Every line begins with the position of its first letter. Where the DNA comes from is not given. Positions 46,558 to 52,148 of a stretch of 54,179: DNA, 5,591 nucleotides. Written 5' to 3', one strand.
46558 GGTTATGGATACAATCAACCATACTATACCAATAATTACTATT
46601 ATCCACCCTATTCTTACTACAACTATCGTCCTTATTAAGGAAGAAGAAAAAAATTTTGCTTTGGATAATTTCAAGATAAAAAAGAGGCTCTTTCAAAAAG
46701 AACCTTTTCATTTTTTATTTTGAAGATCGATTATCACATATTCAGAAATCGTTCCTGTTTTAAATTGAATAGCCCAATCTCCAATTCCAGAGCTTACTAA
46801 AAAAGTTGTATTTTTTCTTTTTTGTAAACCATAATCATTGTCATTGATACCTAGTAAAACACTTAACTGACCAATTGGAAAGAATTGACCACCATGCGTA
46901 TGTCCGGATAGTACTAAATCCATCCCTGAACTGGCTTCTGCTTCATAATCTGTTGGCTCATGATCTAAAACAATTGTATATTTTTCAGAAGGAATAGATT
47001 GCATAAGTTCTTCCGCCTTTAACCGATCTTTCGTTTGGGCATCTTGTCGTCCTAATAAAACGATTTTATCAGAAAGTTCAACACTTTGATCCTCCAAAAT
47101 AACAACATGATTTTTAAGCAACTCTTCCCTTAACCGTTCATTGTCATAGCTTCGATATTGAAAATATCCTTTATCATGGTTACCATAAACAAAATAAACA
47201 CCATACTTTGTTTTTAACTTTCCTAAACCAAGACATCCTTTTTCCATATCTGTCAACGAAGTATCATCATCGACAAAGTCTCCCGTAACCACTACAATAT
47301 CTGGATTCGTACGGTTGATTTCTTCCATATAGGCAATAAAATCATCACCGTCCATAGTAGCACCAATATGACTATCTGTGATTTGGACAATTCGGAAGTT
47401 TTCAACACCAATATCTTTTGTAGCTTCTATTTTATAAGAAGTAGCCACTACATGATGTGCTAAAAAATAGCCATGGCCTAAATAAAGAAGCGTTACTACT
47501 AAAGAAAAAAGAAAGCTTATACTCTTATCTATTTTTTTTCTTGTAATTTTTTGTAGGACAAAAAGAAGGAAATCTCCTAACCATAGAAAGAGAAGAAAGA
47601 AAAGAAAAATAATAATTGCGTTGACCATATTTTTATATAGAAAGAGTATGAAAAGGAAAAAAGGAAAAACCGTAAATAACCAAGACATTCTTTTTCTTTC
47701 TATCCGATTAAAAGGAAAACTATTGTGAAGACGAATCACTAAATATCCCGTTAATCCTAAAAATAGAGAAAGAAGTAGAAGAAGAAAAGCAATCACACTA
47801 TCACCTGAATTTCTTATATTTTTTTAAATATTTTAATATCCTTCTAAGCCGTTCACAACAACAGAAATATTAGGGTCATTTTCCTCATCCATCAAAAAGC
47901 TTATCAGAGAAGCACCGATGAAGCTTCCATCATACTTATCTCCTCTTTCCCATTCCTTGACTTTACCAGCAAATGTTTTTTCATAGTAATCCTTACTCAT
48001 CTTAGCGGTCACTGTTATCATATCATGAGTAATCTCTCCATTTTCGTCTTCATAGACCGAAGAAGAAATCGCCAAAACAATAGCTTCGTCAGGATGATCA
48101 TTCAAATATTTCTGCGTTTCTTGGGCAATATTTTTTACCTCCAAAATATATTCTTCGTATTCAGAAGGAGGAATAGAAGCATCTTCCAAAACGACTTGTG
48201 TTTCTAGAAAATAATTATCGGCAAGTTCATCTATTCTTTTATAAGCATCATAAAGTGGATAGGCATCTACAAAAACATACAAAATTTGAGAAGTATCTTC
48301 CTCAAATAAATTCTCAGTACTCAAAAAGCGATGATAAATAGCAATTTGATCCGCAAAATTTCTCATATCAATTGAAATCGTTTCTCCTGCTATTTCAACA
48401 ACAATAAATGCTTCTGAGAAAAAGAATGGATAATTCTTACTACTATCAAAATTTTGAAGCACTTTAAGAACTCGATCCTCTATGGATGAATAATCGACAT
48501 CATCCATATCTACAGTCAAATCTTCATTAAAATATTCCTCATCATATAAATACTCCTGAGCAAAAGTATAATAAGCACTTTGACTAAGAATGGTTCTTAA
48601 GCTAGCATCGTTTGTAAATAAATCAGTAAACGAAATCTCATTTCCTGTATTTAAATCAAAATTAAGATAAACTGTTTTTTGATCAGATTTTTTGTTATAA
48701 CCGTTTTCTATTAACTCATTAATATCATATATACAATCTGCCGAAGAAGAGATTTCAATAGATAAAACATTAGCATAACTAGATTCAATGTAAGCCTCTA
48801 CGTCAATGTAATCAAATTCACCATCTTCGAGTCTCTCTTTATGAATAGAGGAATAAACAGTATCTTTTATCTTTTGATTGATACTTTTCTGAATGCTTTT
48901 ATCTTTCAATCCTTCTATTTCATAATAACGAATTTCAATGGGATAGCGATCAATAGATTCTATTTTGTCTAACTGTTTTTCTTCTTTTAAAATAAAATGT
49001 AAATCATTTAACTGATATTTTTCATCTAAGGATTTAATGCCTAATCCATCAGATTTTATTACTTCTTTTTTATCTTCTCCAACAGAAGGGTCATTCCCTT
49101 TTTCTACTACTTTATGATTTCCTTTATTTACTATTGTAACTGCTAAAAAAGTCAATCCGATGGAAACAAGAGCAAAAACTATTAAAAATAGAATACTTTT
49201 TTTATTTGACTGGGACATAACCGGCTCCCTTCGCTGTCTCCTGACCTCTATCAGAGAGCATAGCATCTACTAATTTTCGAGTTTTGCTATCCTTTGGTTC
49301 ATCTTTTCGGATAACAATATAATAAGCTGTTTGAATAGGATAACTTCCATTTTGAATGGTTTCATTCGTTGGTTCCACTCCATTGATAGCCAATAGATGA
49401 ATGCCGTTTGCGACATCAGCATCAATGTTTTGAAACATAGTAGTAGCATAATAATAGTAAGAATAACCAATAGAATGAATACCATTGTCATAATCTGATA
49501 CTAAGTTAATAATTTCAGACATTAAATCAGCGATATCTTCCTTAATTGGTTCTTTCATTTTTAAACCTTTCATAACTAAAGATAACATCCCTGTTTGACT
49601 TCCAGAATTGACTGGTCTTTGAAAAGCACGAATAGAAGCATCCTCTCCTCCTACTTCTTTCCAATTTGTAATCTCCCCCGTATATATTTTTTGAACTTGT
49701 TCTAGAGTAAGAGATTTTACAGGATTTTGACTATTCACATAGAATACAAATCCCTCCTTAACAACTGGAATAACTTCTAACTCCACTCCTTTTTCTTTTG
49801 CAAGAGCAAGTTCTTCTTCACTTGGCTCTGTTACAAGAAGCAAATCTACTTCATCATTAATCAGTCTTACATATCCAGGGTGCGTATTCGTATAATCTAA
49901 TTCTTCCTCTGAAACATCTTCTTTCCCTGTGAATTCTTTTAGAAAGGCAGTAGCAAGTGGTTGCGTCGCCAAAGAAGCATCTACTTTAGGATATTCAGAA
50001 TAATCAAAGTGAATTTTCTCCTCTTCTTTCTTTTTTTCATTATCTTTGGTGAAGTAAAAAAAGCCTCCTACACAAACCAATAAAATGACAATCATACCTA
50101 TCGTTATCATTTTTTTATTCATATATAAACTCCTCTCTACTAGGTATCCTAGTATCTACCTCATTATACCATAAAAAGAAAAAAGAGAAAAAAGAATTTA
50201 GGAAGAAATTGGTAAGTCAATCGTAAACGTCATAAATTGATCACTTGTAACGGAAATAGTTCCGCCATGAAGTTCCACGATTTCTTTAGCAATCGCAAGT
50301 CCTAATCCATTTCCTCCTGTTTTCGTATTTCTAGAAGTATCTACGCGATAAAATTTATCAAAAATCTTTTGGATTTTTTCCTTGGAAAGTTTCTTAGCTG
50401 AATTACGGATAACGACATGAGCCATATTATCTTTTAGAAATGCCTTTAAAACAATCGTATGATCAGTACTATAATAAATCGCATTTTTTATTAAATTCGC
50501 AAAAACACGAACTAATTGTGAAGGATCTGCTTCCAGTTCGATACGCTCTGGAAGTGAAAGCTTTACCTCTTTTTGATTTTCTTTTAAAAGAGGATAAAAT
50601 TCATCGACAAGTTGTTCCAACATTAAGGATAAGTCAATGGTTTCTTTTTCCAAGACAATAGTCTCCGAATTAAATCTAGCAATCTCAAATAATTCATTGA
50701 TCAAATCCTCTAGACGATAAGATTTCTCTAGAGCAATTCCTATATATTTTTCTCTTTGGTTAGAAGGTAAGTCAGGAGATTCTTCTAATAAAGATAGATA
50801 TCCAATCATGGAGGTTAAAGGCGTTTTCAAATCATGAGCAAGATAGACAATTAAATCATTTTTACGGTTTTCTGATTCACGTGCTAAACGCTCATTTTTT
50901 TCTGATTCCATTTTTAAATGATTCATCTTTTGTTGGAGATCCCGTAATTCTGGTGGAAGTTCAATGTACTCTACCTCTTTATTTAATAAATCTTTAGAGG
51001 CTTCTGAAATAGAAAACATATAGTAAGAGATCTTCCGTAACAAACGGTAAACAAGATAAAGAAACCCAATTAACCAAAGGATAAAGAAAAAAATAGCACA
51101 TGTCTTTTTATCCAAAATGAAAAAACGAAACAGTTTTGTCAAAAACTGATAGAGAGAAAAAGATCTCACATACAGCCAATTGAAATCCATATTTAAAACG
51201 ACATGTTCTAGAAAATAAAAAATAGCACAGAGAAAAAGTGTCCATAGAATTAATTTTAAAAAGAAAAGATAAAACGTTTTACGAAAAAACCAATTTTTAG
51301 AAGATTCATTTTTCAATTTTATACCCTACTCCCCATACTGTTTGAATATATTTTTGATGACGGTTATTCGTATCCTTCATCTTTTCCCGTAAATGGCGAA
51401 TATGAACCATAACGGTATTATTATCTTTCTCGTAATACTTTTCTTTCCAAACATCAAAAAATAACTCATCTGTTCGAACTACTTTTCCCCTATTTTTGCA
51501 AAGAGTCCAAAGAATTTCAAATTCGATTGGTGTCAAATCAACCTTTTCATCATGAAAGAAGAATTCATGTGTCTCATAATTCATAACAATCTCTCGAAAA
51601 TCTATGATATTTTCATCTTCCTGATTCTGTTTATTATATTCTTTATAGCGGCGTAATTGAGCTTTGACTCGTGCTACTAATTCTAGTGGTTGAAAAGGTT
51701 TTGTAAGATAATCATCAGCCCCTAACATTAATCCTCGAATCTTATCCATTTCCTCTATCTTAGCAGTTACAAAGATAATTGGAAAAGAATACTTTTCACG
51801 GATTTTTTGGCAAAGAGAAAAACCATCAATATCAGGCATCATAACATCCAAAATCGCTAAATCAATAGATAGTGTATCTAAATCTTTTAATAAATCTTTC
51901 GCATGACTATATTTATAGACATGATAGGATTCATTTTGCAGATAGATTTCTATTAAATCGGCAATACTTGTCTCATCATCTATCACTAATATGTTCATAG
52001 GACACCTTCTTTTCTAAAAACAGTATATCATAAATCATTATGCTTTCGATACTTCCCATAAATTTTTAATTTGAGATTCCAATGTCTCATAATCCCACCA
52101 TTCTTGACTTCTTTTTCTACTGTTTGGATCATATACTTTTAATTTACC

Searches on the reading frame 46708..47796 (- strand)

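Call 79: search_protein_families(library=pfam, proteins=[window:46708-47796:-], max_evalue=0.00001)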
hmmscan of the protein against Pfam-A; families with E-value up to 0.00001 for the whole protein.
window:46708-47796:- (362 aa): 2 families
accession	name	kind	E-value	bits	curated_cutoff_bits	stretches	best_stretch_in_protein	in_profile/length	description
PF00149.33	Metallophos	-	1.2e-16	62.2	21.5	1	134-302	1-190/191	Calcineurin-like phosphoesterase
PF12850.12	Metallophos_2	-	5.2e-08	33.5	27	1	135-310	2-126/154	Calcineurin-like phosphoesterase superfamily domain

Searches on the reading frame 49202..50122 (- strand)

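Call 79: search_protein_families(library=pfam, proteins=[window:49202-50122:-], max_evalue=0.00001)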
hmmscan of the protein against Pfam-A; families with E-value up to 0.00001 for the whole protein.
window:49202-50122:- (306 aa): 1 family
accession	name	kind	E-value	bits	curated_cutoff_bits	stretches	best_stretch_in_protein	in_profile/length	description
PF12849.12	PBP_like_2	-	8.9e-27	94.9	27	1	51-278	18-253/267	PBP superfamily domain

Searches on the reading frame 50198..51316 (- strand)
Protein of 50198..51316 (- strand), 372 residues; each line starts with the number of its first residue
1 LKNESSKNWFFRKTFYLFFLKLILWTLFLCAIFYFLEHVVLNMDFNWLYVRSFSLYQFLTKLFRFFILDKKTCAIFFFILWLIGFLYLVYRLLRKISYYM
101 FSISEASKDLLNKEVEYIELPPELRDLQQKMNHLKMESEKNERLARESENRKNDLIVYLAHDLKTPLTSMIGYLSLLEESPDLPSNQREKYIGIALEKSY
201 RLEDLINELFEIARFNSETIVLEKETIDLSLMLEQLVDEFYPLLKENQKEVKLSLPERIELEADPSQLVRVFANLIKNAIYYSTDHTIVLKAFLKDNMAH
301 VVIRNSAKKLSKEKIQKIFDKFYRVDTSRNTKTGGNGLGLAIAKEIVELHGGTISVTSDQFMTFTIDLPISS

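Call 79: search_protein_families(library=pfam, proteins=[window:50198-51316:-], max_evalue=0.00001)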
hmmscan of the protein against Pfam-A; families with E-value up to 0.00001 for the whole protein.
window:50198-51316:- (372 aa): 3 families
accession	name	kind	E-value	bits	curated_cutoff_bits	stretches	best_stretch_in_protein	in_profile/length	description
PF02518.31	HATPase_c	-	4.7e-23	82.2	26.4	1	264-370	2-109/111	Histidine kinase-, DNA gyrase B-, and HSP90-like ATPase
PF00512.31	HisKA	-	4.3e-15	56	26.9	1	152-217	2-65/66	His Kinase A (phospho-acceptor) domain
PF14501.12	HATPase_c_5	-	5.1e-07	30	22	1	267-362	5-95/102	GHKL domain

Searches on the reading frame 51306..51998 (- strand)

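Call 79: search_protein_families(library=pfam, proteins=[window:51306-51998:-], max_evalue=0.00001)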
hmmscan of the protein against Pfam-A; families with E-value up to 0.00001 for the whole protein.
window:51306-51998:- (230 aa): 2 families
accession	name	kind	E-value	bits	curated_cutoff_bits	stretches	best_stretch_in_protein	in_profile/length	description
PF00072.30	Response_reg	-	3.2e-29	101.8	30.2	1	3-112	1-111/111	Response regulator receiver domain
PF00486.34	Trans_reg_C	-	1.5e-25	89.5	26.2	1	151-227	2-76/77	Transcriptional regulatory protein, C terminal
